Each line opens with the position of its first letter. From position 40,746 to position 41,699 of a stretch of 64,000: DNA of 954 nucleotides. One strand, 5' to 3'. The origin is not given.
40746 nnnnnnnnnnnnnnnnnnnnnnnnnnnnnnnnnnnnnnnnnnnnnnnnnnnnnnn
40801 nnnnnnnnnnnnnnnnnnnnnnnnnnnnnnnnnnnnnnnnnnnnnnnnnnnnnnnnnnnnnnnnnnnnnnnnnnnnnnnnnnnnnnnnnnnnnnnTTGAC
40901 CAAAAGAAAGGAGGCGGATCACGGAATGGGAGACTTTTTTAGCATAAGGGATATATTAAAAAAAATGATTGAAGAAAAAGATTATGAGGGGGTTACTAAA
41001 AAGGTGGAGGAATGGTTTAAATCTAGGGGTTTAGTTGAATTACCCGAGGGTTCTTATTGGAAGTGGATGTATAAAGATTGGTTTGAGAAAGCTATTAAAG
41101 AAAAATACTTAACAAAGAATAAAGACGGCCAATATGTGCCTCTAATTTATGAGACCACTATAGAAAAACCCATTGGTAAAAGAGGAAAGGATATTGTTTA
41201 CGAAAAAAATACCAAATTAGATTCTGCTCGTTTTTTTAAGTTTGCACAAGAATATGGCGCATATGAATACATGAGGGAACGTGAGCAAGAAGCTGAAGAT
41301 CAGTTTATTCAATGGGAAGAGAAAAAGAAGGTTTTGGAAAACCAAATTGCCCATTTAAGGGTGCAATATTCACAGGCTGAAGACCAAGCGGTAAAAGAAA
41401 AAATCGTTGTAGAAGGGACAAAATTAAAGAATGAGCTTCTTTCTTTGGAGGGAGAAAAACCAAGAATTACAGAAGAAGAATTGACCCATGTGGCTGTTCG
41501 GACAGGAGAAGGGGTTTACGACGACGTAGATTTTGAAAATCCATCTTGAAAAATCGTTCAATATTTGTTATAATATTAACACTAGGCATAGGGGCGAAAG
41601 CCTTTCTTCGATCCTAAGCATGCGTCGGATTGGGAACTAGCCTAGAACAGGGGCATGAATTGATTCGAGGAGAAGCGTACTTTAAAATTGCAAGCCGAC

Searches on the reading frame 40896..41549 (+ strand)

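Call 15: search_protein_families(library=phrogs, proteins=[window:40896-41549:+], max_evalue=0.001)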
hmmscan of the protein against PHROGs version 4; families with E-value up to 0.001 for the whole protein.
window:40896-41549:+ (217 aa): 0 families

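Call 29: search_protein_families(library=pfam, proteins=[window:40896-41549:+], max_evalue=0.001)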
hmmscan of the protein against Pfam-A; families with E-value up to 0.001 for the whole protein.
window:40896-41549:+ (217 aa): 0 families

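Call 66: search_protein_families(library=pfam, proteins=[window:40896-41549:+], max_evalue=1)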
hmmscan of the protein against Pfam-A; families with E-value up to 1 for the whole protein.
window:40896-41549:+ (217 aa): 3 families
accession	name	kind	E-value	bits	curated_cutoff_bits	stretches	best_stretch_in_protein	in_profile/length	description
PF17822.6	ARMH2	-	0.069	13.1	25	1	153-185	41-73/229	Armadillo-like helical domain-containing protein 2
PF20623.4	Sgo0707_N2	-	0.073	13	27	1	67-108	86-128/141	Sgo0707 N2 domain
PF01686.22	Adeno_Penton_B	-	0.11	11.4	25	1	11-76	97-160/461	Adenovirus penton base protein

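Call 79: search_protein_families(library=ncbifam, proteins=[window:40896-41549:+], max_evalue=0.1)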
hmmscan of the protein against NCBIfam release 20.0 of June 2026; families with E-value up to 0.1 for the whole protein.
window:40896-41549:+ (217 aa): 2 families
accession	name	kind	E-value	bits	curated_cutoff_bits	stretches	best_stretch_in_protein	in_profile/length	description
NF004431.0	PRK05771.2-5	equivalog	0.0053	15.3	851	1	110-194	15-94/649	V-type ATP synthase subunit I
NF042978.1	EthbenzDh_ebdA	equivalog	0.024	12.4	2000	1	33-146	695-805/977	ethylbenzene dehydrogenase subunit alpha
